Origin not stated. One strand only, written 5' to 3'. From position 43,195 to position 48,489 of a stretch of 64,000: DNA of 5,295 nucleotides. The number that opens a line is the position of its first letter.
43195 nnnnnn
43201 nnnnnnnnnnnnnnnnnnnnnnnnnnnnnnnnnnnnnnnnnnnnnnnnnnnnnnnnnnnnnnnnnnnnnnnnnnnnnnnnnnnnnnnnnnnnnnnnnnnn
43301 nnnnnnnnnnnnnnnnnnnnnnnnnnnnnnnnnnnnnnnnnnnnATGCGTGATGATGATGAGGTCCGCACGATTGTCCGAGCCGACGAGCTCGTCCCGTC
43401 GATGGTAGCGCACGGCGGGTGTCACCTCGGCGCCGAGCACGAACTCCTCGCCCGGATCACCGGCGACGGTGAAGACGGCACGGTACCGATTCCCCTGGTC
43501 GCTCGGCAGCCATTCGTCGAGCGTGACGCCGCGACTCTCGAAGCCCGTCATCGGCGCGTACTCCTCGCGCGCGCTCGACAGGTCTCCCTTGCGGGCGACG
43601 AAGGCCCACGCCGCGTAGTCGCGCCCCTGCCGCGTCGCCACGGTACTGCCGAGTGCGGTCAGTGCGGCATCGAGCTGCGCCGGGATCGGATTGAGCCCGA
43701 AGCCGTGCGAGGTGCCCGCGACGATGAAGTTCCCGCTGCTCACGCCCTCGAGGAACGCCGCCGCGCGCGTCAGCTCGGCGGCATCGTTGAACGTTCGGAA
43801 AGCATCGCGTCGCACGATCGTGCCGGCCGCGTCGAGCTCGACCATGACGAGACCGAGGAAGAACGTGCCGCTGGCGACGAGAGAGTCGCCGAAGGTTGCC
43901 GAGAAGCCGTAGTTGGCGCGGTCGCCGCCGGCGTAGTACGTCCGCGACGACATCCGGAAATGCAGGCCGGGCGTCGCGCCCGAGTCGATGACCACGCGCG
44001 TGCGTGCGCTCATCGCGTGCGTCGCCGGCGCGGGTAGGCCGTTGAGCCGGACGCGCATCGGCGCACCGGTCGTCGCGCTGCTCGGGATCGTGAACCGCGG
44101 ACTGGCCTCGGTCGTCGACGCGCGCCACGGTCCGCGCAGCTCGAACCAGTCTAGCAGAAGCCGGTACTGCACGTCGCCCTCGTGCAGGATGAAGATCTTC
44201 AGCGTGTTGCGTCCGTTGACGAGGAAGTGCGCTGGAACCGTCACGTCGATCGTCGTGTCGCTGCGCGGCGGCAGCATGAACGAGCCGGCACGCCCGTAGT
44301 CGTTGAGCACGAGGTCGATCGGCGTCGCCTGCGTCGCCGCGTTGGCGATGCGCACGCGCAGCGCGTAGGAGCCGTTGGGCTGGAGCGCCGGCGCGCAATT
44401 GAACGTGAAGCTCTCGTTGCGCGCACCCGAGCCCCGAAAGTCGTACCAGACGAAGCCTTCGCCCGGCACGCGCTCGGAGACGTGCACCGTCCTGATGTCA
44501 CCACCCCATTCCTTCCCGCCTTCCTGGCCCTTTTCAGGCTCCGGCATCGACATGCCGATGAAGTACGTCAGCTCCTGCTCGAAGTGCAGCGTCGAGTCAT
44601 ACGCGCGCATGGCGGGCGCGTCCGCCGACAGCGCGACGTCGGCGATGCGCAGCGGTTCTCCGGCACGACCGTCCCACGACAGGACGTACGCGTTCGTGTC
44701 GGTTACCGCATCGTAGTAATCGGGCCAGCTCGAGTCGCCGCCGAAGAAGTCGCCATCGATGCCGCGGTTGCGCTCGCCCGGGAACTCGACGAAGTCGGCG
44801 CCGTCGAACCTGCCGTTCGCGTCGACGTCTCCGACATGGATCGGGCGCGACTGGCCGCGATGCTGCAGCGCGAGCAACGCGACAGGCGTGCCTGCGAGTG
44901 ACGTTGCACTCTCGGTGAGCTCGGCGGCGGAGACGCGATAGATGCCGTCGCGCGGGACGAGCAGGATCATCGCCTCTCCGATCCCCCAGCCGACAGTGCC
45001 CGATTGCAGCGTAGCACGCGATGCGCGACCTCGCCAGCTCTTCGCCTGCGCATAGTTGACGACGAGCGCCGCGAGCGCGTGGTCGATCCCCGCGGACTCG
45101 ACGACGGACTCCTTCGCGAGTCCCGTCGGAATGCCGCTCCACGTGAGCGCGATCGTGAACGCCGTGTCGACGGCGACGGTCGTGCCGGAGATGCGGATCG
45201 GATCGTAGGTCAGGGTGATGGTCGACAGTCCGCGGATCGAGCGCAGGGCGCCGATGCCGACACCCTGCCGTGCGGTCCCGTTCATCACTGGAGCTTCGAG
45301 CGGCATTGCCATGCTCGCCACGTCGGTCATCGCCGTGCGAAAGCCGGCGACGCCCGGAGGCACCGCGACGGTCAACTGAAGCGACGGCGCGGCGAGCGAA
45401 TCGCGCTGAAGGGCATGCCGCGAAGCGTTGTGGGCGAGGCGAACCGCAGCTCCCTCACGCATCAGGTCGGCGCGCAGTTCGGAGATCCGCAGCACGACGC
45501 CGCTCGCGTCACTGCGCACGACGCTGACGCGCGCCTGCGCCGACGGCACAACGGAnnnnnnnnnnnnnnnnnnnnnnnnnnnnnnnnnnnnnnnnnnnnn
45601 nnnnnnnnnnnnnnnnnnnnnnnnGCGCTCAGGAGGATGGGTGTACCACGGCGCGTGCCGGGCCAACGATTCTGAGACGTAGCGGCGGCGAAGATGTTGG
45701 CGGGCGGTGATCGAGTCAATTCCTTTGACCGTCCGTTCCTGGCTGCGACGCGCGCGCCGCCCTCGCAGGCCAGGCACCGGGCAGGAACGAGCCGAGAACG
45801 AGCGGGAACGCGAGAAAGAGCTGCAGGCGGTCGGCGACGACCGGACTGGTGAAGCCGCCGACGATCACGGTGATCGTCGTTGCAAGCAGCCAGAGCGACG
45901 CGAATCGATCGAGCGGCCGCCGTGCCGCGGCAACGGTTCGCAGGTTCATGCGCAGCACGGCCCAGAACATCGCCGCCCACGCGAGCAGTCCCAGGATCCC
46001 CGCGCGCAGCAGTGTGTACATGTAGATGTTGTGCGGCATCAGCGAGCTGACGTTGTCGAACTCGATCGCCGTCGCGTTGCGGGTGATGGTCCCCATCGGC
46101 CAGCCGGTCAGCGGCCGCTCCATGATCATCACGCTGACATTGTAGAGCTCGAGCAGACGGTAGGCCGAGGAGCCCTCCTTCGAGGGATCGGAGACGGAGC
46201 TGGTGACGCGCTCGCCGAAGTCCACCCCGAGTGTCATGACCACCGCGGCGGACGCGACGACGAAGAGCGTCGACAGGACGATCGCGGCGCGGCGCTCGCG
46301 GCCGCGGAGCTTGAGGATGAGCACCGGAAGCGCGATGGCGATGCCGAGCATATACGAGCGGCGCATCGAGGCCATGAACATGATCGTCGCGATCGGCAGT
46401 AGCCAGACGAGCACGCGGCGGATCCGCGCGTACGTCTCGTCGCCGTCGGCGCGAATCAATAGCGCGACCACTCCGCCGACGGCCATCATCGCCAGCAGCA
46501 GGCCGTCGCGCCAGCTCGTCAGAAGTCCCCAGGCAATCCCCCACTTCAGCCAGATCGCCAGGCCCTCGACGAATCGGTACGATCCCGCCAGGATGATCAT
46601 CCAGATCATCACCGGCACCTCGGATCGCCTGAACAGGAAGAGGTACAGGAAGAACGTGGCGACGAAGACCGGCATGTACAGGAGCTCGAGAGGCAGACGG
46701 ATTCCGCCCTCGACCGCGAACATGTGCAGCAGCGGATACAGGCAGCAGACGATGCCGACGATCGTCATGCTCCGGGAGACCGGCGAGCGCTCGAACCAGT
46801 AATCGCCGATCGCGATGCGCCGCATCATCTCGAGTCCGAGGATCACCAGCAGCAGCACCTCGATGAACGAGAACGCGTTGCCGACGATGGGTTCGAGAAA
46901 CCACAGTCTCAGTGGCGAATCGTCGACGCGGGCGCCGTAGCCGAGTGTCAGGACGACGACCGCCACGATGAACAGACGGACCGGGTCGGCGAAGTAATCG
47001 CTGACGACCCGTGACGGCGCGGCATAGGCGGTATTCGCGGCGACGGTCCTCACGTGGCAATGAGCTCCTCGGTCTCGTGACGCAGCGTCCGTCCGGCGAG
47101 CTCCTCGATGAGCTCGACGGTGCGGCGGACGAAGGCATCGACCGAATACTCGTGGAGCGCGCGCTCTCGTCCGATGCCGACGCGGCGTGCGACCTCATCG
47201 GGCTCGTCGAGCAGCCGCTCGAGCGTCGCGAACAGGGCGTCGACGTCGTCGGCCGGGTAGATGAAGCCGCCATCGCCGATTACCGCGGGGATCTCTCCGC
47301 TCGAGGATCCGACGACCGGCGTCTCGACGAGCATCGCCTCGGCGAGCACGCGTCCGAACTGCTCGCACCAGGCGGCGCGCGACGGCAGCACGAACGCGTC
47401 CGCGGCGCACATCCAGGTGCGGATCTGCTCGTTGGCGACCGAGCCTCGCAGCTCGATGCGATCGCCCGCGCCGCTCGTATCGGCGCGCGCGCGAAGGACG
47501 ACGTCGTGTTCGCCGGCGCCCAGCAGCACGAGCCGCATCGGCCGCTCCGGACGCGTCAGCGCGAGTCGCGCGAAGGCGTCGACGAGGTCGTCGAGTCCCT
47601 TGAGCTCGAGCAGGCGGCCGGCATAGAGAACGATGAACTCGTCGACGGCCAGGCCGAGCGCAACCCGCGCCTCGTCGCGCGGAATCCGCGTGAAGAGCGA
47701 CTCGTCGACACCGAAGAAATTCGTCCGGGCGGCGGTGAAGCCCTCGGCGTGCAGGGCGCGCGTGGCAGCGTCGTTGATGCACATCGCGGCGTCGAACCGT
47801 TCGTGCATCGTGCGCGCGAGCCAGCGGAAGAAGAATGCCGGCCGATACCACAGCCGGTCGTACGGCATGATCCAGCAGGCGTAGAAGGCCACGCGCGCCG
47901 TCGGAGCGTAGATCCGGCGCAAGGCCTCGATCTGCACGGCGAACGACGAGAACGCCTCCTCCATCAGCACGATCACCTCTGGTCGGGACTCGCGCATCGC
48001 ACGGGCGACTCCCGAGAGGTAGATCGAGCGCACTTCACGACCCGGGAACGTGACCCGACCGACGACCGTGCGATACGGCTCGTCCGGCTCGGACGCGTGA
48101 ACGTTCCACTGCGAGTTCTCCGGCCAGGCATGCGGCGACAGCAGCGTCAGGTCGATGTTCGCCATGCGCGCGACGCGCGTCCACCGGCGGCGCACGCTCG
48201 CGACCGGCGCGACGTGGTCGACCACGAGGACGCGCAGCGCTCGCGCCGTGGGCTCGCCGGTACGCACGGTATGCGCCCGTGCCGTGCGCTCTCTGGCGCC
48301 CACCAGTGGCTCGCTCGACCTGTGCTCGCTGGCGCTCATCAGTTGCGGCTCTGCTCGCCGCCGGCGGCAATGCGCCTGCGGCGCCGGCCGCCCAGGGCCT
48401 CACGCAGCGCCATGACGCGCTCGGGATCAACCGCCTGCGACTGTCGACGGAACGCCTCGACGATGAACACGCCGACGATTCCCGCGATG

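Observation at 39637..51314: Giant C25 (gingipain/PorU-like) T9SS-sorted peptidase at the end of a Wza-Wzz-GT4-Wzy polysaccharide operon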

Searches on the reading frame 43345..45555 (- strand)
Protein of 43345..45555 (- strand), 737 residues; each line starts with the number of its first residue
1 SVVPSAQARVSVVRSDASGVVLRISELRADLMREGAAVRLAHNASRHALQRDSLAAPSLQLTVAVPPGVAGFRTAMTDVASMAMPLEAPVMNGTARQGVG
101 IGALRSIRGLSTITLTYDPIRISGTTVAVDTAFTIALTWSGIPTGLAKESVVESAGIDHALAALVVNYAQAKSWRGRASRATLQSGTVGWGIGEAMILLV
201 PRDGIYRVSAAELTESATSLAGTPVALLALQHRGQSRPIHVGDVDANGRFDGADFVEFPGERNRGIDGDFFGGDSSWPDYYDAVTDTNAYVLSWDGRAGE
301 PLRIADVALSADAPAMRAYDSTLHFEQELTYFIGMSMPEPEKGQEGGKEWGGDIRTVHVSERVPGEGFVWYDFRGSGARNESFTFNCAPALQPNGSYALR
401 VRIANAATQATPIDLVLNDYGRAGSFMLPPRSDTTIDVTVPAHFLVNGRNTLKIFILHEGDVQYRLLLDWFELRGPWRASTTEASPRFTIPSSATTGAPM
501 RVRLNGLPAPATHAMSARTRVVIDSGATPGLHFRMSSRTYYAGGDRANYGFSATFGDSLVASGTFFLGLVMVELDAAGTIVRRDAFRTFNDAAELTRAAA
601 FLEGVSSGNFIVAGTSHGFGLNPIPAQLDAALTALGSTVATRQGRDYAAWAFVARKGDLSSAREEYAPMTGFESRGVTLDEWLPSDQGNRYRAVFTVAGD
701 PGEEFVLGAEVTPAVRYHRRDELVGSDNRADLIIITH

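Call 60: predict_structure(alignment_id=A3)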
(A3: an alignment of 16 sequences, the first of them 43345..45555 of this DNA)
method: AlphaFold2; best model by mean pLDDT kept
length: 737 residues; sequences in the alignment: 16
mean_pLDDT: 61.9   pTM: 0.32
mean pLDDT of the five models: 61.9, 61.7, 61.2, 60.2, 59.0
residues with pLDDT >= 90: 67; 70-90: 289; 50-70: 107; < 50: 274
segments of 3 or more residues with pLDDT < 50: 1-4, 145-149, 178-193, 265-285, 297-320, 327-370, 479-566, 669-737
pLDDT, mean of each block of 10 residues (from residue 1): 63 86 91 82 79 76 87 90 88 74 75 89 88 92 52 59 84 62 25 59 79 75 82 73 87 85 49 39 52 59 28 37 51 33 38 30 33 75 67 77 81 87 86 80 78 82 75 61 39 40 35 34 28 24 30 28 47 66 71 87 88 68 82 83 56 80 63 36 37 29 40 27 40 33
secondary structure, 60 per line:
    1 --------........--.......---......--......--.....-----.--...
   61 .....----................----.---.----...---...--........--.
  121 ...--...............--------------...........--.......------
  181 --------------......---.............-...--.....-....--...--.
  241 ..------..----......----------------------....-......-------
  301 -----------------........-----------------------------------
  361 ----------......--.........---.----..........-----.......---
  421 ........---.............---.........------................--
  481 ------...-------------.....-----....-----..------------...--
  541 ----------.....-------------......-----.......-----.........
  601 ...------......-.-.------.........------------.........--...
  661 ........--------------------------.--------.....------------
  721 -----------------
elements in order (helices of 4 or more, strands of 3 or more residues): E9-16 E19-25 E29-34 E37-42 E58-65 E70-85 E99-101 E105-107 E110-117 E120-123 E126-140 H155-164 H168-174 E195-200 E204-209 H210-216 E229-232 E235-237 E240-242 E255-260 H283-286 E288-293 E318-325 E371-376 E379-387 E396-405 E411-417 E421-428 E432-441 E448-456 E463-478 E487-489 E503-507 E513-516 E536-538 E551-555 E569-574 E580-586 H592-603 E610-615 H626-634 E647-655 E658-668 E704-708

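Call 63: fold_search(model_id=the predicted structure, library=pdb)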
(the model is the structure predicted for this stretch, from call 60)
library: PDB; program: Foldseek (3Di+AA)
matches with E <= 10: 1670; with E <= 0.001: 72
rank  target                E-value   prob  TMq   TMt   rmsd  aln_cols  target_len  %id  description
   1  6za2_B                7.6e-09  1.00  0.20  0.14  16.8       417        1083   13  Crystal structure of dimeric latent PorU from Porphyromonas gingivalis (released 2021-09-29)
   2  6za2_A                1.7e-08  1.00  0.20  0.14  16.8       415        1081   13  Crystal structure of dimeric latent PorU from Porphyromonas gingivalis (released 2021-09-29)
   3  5x7o_A                5.9e-08  1.00  0.12  0.07  27.8       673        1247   11  Crystal structure of Paenibacillus sp. 598K alpha-1,6-glucosyltransferase (released 2017-07-26)
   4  4ief_C                4.8e-06  1.00  0.17  0.56   6.6       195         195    9  Complex of Porphyromonas gingivalis RgpB pro- and mature domains (released 2013-04-10)
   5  4ief_E                1.1e-05  1.00  0.17  0.57   6.6       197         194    9  Complex of Porphyromonas gingivalis RgpB pro- and mature domains (released 2013-04-10)
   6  4ief_A                1.2e-05  1.00  0.17  0.56   6.6       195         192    9  Complex of Porphyromonas gingivalis RgpB pro- and mature domains (released 2013-04-10)
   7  4ief_G                2.0e-05  1.00  0.17  0.57   7.0       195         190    9  Complex of Porphyromonas gingivalis RgpB pro- and mature domains (released 2013-04-10)
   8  2xhn_A                2.1e-05  0.96  0.13  0.18  25.6       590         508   12  Rhamnogalacturonan lyase from Aspergillus aculeatus K150A active site mutant (released 2010-09-29)
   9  1nkg                  2.6e-05  0.96  0.13  0.18  25.6       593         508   11  Rhamnogalacturonan lyase from Aspergillus aculeatus (released 2004-05-25)
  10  3njx                  3.4e-05  0.96  0.14  0.19  25.7       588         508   10  Rhamnogalacturonan Lyase from Aspergillus aculeatus mutant H210A (released 2010-10-06)
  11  1w0n                  4.6e-05  1.00  0.11  0.56   4.2       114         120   18  Structure of uncomplexed Carbohydrate Binding Domain CBM36 (released 2004-10-27)
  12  5la2_B                5.4e-05  1.00  0.11  0.17   2.9       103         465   21  The mechanism by which arabinoxylanases can recognise highly decorated xylans (released 2016-08-31)
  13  5ggl_A                6.0e-05  1.00  0.15  0.64  11.4       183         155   18  Crystal structure of N-terminal domain of human protein O-mannose beta-1,2-N-acetylglucosaminyltransferase in complex  (released 2016-08-10)
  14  2yop_A                6.3e-05  1.00  0.13  0.49  15.3       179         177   21  Long wavelength S-SAD structure of FAM3B PANDER (released 2013-01-30)
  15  2yoq_A                6.3e-05  1.00  0.14  0.49  15.8       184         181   21  Structure of FAM3B PANDER E30 construct (released 2013-01-30)
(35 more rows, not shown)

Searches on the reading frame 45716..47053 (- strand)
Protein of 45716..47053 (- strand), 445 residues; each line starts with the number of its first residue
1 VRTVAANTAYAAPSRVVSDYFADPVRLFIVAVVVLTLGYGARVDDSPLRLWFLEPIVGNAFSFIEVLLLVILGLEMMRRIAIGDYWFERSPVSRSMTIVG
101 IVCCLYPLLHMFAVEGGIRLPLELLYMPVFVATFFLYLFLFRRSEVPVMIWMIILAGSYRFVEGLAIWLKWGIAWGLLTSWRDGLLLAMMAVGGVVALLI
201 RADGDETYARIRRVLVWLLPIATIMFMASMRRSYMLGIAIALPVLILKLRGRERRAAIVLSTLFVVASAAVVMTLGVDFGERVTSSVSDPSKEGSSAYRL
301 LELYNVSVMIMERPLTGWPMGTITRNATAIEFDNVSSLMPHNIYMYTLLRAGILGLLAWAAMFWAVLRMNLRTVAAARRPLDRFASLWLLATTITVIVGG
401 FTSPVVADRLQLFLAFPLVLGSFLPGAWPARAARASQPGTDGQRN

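Call 6: search_protein_families(library=pfam, proteins=[window:45716-47053:-], max_evalue=0.01)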
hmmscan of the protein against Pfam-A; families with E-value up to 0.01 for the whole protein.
window:45716-47053:- (445 aa): 1 family
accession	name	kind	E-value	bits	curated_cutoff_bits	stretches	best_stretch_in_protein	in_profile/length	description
PF04932.20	Wzy_C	-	2.4e-14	53.8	31.7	1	221-360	5-149/149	O-Antigen ligase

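Call 7: search_protein_families(library=ncbifam, proteins=[window:45716-47053:-], max_evalue=0.01)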
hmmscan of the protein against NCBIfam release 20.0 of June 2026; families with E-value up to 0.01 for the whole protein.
window:45716-47053:- (445 aa): 2 families
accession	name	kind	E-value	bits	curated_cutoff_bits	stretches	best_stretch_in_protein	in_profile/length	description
NF012031.0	PRK15487.1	equivalog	0.0018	17.4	277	1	229-401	205-382/404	O-antigen ligase RfaL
NF051875.1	glycan_WsfD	subfamily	0.0056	15.5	80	1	186-274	155-240/452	glycan biosynthesis hexose transferase WsfD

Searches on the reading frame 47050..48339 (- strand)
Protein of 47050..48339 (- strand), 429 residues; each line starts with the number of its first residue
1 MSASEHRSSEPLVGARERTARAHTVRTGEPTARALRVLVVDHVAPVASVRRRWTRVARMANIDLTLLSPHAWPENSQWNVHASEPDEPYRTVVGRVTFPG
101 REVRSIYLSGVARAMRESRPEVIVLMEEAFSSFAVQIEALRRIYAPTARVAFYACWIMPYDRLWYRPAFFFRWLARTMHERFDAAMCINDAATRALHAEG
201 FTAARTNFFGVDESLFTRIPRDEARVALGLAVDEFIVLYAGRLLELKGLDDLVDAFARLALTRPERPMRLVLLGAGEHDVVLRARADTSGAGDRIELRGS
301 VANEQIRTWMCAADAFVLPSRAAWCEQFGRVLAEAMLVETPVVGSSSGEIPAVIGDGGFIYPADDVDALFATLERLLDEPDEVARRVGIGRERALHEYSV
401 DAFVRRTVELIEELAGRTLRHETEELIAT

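Call 6: search_protein_families(library=pfam, proteins=[window:47050-48339:-], max_evalue=0.01)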
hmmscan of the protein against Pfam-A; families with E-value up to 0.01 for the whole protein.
window:47050-48339:- (429 aa): 4 families
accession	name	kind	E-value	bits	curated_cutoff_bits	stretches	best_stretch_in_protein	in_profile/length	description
PF00534.26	Glycos_transf_1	-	1.3e-27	96.9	26.4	1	221-385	2-164/172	Glycosyl transferases group 1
PF13692.12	Glyco_trans_1_4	-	6.6e-27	94.9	27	1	235-378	2-141/142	Glycosyl transferases group 1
PF20706.3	GT4-conflict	-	2.2e-08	34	26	1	233-347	196-314/385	Family 4 Glycosyltransferase in conflict systems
PF13524.12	Glyco_trans_1_2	-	4e-05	24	25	1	285-405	27-140/144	Glycosyl transferase-like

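Call 7: search_protein_families(library=ncbifam, proteins=[window:47050-48339:-], max_evalue=0.01)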
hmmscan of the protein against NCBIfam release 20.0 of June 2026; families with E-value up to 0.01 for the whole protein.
window:47050-48339:- (429 aa): 25 families
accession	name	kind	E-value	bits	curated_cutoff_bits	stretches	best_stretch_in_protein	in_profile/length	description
NF038298.1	EPS_HpsO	equivalog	1e-45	156.2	575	1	36-414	2-387/388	hormogonium polysaccharide biosynthesis glycosyltransferase HpsO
NF041876.1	EPS_EpsE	equivalog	4.4e-20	72.3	400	1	196-400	180-382/389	exopolysaccharide biosynthesis GT4 family glycosyltransferase EpsE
TIGR03999.1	thiol_BshA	equivalog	1.9e-19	69.8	273.7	1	203-413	170-372/375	N-acetyl-alpha-D-glucosaminyl L-malate synthase BshA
TIGR03449.1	mycothiol_MshA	equivalog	3.7e-19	68.9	462.5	1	209-400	195-389/406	D-inositol-3-phosphate glycosyltransferase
TIGR03088.1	stp2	hypoth_equivalog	8.3e-19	67.8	409.05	1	210-412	168-371/374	TIGR03088 family PEP-CTERM/XrtA system glycosyltransferase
NF047684.1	TeichurnBiosyTuaC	equivalog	1.2e-17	63.9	550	1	210-356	193-330/391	teichuronic acid biosynthesis protein TuaC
TIGR04063.1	stp3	hypoth_equivalog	1.3e-17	63.8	442.05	1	176-386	152-367/397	TIGR04063 family PEP-CTERM/XrtA system glycosyltransferase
TIGR04157.1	glyco_rSAM_CFB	subfamily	6.5e-17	61.6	400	1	216-360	209-345/406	TIGR04157 family glycosyltransferase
NF038295.1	EPS_HpsP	equivalog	9.3e-17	61.1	550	1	222-414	195-387/388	hormogonium polysaccharide biosynthesis glycosyltransferase HpsP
TIGR02149.1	glgA_Coryne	subfamily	9.2e-15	54.7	302.4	1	210-413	177-389/391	glycogen synthase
NF053787.1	GlcN_PG_synth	equivalog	1.2e-14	53.9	480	1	115-413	78-358/361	N-acetylglucosaminyl phosphatidylglycerol synthase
NF007640.0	PRK10307.1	subfamily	3.3e-14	52.6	276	1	172-413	162-406/411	WcaI family glycosyltransferase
NF012028.0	PRK15484.1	subfamily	1.2e-10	41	618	1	210-411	169-375/380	lipopolysaccharide N-acetylglucosaminyltransferase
NF049988.1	MGlcDAGSynMgs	equivalog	7.7e-10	38.7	400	1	225-415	204-388/398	alpha-monoglucosyldiacylglycerol synthase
TIGR04047.1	MSMEG_0565_glyc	hypoth_equivalog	8.6e-10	38.2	259.85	1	175-384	133-346/373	MSMEG_0565 family glycosyltransferase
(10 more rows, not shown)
